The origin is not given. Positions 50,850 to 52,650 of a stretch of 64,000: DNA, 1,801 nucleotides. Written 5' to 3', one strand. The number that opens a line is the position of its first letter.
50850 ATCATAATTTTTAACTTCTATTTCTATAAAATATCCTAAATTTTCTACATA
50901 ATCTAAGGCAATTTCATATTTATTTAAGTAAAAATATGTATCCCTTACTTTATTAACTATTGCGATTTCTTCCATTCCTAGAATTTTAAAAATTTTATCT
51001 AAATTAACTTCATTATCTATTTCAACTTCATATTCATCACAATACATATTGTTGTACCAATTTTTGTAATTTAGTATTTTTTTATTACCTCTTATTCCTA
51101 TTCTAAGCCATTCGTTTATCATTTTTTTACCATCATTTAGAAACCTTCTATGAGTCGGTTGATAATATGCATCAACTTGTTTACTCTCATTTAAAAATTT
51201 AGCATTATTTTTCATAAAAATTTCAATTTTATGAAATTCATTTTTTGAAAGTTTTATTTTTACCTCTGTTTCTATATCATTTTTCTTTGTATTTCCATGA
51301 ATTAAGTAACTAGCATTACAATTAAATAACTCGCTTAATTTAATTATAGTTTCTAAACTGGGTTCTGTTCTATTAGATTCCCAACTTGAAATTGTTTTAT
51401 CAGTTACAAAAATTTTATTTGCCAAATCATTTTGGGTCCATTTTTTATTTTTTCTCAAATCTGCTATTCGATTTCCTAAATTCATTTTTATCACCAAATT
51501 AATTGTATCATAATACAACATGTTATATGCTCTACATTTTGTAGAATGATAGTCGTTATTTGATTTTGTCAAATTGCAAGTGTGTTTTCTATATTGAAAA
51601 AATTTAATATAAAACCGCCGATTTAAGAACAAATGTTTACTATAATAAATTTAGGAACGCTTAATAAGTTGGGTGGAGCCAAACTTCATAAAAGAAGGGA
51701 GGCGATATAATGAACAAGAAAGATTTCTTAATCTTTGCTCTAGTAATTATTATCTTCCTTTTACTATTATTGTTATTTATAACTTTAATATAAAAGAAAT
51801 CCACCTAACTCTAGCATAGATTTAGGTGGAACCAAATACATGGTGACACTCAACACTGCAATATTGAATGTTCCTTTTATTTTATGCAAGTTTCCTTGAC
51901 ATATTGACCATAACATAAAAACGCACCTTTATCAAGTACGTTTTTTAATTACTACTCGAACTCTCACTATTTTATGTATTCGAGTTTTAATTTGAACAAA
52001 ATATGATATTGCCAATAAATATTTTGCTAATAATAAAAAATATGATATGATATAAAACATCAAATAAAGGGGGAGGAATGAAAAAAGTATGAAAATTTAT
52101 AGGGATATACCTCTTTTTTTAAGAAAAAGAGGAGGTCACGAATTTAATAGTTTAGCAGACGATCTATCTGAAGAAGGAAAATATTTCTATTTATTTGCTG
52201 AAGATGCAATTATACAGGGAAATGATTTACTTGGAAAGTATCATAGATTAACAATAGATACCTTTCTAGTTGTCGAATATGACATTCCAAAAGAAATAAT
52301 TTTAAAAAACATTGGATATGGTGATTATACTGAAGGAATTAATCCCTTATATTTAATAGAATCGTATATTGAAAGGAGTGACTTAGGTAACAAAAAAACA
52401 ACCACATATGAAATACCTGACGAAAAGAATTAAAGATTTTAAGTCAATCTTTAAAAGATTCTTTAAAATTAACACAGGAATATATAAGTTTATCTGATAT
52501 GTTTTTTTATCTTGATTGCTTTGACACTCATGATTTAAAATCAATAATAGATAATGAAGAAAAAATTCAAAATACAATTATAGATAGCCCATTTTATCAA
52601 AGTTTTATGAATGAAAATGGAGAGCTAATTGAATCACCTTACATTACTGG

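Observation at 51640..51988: Candidate type I TA locus C (inverted), with a 15-bp sRNA to 5'-UTR complementarity seen directly in the sequence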

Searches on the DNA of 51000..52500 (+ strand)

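Call 4: search_rna_families(source=window, start=51000, end=52500, threshold=evalue, max_evalue=10, show_alignments=4)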
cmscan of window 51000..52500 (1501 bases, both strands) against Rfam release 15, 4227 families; matches with E-value up to 10: 4.
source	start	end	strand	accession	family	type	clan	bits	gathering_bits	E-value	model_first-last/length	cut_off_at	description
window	51102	51141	-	RF00086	SNORD27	Gene; snRNA; snoRNA; CD-box;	-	24.5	52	0.25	1-71/71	no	Small nucleolar RNA SNORD27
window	52244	52350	+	RF02774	KatA_thermometer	Cis-reg; thermoregulator;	-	21.2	111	1.2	1-154/154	no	KatA 5' UTR thermometer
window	51786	51880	-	RF00854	mir-5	Gene; miRNA;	-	16.3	75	8.2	1-70/70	no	mir-5 microRNA precursor family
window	51105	51141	-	RF00287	SNORD44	Gene; snRNA; snoRNA; CD-box;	CL00060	14.6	40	9.4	1-61/61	no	Small nucleolar RNA SNORD44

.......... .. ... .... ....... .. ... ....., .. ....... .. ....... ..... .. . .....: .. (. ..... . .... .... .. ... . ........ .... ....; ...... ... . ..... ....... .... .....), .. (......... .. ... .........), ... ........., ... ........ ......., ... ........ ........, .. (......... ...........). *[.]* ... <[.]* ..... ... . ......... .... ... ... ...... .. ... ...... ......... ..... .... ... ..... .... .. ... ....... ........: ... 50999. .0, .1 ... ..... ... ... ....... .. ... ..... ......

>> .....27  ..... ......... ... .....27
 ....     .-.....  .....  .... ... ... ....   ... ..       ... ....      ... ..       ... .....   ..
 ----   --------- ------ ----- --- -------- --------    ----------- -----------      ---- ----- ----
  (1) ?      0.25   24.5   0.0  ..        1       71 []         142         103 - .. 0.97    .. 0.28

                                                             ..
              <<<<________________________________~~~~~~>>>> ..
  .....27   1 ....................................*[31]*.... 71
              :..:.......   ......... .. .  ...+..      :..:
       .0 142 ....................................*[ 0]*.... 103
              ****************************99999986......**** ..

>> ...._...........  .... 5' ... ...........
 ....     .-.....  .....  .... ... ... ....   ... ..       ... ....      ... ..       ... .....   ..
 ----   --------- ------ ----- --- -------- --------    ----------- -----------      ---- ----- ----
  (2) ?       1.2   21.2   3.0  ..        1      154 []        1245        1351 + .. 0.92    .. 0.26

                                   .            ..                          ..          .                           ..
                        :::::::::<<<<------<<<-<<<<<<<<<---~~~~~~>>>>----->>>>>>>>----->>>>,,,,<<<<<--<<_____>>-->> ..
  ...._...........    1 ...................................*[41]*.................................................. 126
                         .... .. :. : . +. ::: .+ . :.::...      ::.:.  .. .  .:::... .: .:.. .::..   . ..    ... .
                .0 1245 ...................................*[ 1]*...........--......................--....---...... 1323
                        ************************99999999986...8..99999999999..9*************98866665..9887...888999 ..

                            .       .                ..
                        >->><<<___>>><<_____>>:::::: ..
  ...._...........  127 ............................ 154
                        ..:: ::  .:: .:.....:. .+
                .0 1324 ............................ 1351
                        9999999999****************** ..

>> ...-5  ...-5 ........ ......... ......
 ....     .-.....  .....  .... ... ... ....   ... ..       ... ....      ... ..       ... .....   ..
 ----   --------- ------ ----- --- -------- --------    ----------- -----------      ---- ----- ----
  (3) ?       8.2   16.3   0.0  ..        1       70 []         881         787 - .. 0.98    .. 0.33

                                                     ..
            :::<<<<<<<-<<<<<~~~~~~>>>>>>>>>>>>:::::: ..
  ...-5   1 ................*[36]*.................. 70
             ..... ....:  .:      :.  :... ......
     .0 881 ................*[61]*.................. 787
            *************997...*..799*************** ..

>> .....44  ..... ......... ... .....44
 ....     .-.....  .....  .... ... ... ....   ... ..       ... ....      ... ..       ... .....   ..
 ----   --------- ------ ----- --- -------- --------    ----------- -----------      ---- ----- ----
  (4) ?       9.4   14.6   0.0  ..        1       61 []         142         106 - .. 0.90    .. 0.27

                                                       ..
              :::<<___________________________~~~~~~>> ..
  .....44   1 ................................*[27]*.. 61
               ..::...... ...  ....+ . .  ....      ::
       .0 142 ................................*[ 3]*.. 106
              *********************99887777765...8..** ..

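Call 46: search_dna_similar(query=window:51560-51960:+, collection=plasmids, mode=distant, max_rows=10)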
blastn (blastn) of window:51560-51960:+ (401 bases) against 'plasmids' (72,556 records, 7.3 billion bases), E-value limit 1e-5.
No match.

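Call 47: search_dna_similar(query=window:51560-51960:+, collection=phages, mode=distant, max_rows=10)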
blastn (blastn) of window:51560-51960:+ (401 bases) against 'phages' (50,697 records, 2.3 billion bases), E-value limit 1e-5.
No match.

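Call 64: build_rna_model(alignment_id=A2, structure=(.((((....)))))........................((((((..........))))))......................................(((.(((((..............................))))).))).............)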
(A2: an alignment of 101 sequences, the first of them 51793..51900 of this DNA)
Model R1 built from alignment A2 (101 sequences, 160 columns); structure: as given.
model positions 115; base pairs 19; branch points 2; effective number of sequences 3.09; information 0.59 bits per position. Calibrated on 0.2 Mb of random sequence (short: E-values are rough).
structure used (alignment columns):
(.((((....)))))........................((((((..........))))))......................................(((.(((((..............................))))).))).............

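Call 65: search_with_rna_model(model_id=R1, source=window, filters=off, max_evalue=10)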
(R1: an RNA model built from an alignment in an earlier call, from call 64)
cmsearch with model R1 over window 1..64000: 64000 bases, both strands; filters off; matches with E-value up to 10: 53.
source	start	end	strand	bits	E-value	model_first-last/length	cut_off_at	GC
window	4085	4201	+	96.8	1.2e-15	1-115/115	no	0.34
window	51793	51900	-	89.9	2.2e-14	1-115/115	no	0.35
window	49708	49822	+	88.6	3.9e-14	1-115/115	no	0.32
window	49732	49846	-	19.5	0.21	1-115/115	no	0.31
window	57902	58017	+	18.3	0.35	1-115/115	no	0.28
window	7933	8044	-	15.2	1.3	1-115/115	no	0.28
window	51779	51879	+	15.2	1.3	1-115/115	no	0.32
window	5890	5975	+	15.1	1.3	1-115/115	no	0.27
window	31746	31847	+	14.9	1.4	1-115/115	no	0.27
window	4107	4217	-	14.2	1.9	1-115/115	no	0.32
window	54815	54853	+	14.2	2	18-55/115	no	0.15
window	45470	45548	-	14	2.1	1-115/115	no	0.25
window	60104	60202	+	14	2.1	1-115/115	no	0.31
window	7007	7094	-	13.9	2.2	1-115/115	no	0.31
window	30145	30227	-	13.7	2.4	1-115/115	no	0.33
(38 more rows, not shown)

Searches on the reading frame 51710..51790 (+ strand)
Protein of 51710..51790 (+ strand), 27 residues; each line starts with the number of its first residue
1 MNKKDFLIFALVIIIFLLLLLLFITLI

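Call 13: search_protein_families(library=pfam, proteins=[window:51710-51790:+], max_evalue=10)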
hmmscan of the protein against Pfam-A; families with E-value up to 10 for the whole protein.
seq(27 aa): 0 families

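Call 14: search_protein_families(library=ncbifam, proteins=[window:51710-51790:+], max_evalue=10)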
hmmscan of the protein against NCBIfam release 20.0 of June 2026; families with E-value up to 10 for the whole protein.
seq(27 aa): 0 families

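Call 45: list_cluster_members(proteins=[window:51710-51790:+, window:4217-4297:-, window:49823-49897:-, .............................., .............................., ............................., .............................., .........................])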
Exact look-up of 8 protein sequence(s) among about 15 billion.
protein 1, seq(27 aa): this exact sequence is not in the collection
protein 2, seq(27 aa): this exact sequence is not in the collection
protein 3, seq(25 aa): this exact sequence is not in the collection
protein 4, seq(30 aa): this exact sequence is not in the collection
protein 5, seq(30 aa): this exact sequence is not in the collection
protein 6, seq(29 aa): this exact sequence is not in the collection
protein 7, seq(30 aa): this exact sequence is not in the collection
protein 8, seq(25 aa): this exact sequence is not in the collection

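Call 55: search_protein_families(library=phrogs, proteins=[window:51710-51790:+], max_evalue=1)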
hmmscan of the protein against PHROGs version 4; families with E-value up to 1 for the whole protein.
seq(27 aa): 1 family
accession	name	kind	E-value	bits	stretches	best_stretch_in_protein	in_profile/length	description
phrog_9990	-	unknown function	0.3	12.1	1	4-23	7-26/72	-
